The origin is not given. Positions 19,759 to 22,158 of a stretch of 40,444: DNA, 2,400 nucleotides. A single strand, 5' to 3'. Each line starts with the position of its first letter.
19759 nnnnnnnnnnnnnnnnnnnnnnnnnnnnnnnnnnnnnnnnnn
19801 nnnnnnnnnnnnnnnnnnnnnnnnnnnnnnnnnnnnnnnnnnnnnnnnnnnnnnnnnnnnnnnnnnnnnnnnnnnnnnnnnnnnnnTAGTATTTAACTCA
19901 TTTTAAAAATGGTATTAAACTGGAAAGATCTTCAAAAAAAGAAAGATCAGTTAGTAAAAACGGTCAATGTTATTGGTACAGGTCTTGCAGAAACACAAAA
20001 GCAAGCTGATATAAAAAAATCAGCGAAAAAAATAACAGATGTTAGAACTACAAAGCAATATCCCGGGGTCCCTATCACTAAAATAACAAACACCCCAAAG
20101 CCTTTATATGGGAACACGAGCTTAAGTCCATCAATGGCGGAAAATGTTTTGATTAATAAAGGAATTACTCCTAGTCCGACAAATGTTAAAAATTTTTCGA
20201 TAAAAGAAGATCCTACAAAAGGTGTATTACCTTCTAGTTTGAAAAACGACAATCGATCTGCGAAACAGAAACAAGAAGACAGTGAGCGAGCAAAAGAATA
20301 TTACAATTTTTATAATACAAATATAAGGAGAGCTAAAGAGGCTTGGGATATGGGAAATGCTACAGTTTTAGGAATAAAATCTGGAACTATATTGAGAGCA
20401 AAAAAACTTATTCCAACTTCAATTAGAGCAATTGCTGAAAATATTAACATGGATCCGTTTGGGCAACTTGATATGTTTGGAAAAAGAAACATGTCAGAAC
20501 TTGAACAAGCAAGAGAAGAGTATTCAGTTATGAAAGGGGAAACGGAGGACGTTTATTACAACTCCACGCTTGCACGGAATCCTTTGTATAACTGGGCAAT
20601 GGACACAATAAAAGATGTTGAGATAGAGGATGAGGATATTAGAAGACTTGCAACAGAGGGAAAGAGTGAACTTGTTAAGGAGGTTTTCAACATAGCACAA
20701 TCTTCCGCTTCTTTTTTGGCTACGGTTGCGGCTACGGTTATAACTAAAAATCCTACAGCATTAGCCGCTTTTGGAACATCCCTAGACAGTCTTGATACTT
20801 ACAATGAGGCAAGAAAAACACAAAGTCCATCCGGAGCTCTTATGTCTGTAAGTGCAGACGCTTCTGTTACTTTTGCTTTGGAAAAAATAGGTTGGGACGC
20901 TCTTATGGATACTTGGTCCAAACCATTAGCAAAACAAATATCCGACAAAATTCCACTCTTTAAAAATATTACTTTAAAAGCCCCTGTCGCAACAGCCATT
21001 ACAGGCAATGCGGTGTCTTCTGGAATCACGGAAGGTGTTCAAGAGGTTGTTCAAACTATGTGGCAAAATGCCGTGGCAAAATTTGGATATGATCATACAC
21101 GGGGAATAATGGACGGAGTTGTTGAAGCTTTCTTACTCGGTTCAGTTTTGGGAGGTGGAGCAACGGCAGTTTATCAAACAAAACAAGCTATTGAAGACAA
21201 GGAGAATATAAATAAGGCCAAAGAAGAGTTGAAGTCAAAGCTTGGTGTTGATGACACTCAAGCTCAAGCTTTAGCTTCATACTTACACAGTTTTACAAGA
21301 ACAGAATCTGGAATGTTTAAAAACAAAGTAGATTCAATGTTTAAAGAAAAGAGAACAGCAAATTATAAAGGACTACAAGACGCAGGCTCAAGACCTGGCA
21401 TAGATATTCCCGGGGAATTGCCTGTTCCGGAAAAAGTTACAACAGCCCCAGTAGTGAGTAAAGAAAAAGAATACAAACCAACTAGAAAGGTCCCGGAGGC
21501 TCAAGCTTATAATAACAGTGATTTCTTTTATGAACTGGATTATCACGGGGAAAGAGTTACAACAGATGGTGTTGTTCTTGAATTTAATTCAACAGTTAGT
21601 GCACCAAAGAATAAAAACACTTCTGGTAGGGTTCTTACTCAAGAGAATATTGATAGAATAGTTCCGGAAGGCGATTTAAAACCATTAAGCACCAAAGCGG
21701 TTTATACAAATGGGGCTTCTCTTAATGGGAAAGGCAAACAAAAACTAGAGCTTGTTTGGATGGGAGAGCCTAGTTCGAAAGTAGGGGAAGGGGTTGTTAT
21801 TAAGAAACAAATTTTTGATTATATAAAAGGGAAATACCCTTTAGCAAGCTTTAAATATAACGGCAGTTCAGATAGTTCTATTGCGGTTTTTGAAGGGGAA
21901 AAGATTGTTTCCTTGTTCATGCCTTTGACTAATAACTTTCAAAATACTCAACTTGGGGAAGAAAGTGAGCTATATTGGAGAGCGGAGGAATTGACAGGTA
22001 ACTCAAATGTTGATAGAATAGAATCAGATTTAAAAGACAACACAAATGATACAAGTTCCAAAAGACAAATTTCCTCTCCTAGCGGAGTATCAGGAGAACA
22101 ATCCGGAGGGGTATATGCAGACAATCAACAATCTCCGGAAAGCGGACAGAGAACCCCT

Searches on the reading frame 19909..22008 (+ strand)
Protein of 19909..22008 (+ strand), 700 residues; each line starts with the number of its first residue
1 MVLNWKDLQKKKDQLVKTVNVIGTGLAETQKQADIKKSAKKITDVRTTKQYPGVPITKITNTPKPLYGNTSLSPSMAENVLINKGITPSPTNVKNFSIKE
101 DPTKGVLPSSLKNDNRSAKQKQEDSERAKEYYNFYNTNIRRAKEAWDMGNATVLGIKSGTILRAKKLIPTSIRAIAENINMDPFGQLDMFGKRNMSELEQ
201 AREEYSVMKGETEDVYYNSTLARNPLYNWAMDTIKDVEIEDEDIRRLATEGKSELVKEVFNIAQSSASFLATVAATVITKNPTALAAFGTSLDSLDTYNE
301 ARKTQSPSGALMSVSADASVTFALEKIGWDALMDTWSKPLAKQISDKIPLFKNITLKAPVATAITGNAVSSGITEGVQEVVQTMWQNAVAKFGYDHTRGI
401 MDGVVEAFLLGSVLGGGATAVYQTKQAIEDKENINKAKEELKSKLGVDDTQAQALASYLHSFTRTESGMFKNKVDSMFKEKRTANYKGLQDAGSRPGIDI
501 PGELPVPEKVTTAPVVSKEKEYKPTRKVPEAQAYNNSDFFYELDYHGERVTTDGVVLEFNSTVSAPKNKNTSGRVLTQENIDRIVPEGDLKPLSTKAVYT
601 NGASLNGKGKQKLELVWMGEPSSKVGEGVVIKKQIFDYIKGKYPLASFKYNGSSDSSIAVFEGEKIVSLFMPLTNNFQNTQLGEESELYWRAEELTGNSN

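Call 48: search_protein_families(library=phrogs, proteins=[window:19909-22008:+], max_evalue=0.001)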
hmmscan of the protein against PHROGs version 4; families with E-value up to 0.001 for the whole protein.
window:19909-22008:+ (700 aa): 1 family
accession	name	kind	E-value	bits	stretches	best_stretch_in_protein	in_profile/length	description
phrog_2206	-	DNA, RNA and nucleotide metabolism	1.7e-08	32.9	1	358-443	352-436/3406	virion RNA polymerase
